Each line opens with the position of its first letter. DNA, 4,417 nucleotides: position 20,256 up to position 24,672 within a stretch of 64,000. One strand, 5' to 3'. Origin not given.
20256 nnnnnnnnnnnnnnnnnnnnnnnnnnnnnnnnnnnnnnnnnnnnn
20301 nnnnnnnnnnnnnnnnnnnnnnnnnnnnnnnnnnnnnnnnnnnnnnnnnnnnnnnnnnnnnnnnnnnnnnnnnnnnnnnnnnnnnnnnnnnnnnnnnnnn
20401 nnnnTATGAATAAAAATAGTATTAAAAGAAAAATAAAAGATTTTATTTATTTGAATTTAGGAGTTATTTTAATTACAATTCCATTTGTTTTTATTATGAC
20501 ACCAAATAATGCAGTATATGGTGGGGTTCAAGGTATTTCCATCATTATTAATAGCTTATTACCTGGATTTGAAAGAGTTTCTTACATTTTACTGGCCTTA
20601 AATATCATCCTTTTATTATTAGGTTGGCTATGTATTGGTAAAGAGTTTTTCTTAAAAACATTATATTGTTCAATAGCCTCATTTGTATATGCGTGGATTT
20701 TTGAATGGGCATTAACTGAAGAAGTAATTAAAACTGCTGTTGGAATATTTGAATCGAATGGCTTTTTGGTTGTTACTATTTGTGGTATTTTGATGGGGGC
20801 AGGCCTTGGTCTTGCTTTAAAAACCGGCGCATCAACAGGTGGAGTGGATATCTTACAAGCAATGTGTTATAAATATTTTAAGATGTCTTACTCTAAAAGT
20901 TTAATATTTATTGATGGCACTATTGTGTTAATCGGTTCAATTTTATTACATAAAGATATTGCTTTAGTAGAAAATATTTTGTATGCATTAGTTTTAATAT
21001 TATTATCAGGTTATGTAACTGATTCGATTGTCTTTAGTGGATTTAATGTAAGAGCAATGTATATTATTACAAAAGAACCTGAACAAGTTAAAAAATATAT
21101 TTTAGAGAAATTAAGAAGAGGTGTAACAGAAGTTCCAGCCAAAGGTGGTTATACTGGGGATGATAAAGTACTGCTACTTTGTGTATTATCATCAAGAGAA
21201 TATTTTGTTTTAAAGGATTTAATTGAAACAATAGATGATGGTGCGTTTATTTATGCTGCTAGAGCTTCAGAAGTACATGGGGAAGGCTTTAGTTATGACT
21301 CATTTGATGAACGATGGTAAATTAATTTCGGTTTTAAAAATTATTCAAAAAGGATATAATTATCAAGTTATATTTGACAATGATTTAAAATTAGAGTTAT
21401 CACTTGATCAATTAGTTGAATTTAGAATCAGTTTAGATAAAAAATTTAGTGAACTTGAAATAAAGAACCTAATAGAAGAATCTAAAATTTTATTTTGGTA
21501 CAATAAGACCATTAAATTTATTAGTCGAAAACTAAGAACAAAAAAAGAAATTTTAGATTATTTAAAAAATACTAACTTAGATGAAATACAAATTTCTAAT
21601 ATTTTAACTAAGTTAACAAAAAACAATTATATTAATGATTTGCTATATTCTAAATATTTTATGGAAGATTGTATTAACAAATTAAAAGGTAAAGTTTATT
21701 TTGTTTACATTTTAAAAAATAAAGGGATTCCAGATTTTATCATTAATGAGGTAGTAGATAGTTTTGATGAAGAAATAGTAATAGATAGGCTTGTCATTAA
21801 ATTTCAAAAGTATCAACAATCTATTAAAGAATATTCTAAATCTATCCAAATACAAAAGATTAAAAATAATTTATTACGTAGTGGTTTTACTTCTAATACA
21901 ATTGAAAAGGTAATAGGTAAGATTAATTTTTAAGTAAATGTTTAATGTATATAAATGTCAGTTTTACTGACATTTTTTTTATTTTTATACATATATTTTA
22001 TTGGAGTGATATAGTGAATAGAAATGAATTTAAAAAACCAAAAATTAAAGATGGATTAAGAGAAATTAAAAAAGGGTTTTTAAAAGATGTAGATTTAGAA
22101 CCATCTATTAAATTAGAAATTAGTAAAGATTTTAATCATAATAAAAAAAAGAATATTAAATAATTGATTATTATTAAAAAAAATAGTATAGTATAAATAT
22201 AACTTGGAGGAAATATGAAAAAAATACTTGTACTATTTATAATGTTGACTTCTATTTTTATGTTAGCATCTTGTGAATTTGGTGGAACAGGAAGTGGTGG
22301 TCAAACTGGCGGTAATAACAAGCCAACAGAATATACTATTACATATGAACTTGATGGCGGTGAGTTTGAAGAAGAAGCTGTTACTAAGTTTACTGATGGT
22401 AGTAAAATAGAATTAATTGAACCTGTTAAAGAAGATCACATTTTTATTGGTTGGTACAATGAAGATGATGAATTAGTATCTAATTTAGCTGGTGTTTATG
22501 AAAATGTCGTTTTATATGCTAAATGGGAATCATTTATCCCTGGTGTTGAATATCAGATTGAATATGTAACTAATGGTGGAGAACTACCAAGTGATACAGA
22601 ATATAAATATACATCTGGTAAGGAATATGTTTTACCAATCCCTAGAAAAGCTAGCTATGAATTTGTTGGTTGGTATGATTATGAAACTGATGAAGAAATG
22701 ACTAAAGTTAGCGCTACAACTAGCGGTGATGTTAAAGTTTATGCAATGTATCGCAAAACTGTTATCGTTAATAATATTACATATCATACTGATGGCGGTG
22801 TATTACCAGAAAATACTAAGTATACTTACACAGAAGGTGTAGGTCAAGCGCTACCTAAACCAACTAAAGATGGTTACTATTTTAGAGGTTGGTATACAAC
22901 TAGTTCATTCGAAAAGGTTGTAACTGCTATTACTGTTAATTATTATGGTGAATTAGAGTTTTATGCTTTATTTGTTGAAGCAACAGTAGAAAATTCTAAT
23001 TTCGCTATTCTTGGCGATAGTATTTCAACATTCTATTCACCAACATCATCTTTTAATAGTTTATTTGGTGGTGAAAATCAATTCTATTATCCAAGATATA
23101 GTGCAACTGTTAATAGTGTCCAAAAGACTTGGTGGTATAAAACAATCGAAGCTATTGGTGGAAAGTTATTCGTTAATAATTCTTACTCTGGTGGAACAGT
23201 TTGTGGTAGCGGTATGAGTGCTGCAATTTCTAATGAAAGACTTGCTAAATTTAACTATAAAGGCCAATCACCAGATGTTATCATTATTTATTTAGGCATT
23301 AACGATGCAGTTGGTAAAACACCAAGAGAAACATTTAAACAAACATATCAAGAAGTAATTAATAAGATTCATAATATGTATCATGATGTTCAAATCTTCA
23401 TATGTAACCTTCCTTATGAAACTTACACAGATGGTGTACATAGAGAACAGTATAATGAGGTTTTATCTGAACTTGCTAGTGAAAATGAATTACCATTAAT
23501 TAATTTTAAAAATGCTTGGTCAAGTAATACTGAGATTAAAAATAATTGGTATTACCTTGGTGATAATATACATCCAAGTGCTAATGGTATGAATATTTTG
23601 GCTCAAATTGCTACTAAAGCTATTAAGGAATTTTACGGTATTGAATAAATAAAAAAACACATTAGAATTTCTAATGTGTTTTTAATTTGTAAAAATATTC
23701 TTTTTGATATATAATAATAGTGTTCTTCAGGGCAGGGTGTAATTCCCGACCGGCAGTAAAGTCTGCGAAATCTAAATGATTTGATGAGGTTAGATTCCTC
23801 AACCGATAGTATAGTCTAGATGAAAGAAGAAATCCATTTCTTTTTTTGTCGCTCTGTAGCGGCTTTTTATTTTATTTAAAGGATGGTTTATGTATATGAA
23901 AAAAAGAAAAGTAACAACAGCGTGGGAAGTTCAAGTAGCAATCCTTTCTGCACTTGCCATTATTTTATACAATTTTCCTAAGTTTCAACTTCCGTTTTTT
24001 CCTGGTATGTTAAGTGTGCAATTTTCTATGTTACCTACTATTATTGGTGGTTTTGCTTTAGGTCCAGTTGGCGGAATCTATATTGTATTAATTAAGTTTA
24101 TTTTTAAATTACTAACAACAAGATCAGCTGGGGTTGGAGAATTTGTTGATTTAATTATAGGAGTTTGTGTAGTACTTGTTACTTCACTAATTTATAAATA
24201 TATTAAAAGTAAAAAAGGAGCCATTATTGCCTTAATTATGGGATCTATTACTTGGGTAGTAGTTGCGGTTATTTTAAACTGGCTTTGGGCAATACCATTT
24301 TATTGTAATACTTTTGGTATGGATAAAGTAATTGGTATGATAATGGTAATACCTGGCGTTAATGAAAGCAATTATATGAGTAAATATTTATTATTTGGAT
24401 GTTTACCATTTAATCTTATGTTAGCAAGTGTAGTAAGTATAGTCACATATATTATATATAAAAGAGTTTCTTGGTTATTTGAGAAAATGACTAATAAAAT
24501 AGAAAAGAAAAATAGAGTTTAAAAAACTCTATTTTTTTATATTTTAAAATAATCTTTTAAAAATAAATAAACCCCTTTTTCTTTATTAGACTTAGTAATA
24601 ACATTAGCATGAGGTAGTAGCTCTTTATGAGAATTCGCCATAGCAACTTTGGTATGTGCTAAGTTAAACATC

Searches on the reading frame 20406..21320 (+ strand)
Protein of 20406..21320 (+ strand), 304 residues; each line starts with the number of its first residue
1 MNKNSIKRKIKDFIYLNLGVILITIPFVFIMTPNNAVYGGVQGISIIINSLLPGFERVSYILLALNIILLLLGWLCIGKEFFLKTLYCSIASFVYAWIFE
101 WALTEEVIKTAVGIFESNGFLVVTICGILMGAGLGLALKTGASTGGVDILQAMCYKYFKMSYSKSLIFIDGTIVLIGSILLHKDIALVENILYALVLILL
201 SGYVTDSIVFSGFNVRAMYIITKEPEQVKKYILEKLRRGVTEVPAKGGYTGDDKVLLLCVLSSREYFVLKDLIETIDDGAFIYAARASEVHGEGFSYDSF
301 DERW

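Call 11: search_protein_families(library=pfam, proteins=[window:20406-21320:+], max_evalue=0.001)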
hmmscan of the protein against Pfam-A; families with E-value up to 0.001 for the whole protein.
window:20406-21320:+ (304 aa): 2 families
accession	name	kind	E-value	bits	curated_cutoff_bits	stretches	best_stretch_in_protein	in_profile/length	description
PF02588.21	YitT_membrane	-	4.2e-39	134.5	24.3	1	12-232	1-204/205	Uncharacterised 5xTM membrane BCR, YitT family COG1284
PF10035.14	DUF2179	-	2.1e-16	59.9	22.8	1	238-292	1-55/55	Uncharacterized protein conserved in bacteria (DUF2179)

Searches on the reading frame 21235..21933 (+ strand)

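Call 11: search_protein_families(library=pfam, proteins=[window:21235-21933:+], max_evalue=0.001)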
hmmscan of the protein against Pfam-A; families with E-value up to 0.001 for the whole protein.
window:21235-21933:+ (232 aa): 2 families
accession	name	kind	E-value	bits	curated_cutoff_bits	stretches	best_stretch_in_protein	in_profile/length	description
PF21982.2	RecX_HTH1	-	1.1e-09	38.5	26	1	89-127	2-40/40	RecX, first three-helix domain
PF21981.2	RecX_HTH3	-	0.00013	22.4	26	0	191-227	12-48/48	RecX, third three-helix domain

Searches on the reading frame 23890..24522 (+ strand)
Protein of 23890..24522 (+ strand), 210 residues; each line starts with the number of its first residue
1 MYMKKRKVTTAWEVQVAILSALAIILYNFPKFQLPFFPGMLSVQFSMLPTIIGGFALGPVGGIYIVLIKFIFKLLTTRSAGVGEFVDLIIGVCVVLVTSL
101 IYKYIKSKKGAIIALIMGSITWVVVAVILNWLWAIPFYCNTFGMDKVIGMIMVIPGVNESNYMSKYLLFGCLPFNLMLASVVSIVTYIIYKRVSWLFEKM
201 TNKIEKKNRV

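Call 16: search_protein_families(library=pfam, proteins=[window:23890-24522:+], max_evalue=0.01)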
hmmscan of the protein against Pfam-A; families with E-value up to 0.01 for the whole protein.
window:23890-24522:+ (210 aa): 3 families
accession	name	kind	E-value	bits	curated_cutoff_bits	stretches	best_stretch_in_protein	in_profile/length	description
PF12822.12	ECF_trnsprt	-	3.1e-25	89.6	30.7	1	16-190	6-169/169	ECF transporter, substrate-specific component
PF09515.15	Thia_YuaJ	-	0.0025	18.4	25.8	1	14-133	2-123/177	Thiamine transporter protein (Thia_YuaJ)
PF00654.25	Voltage_CLC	-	0.0078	15.9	24.8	0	8-141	123-258/346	Voltage gated chloride channel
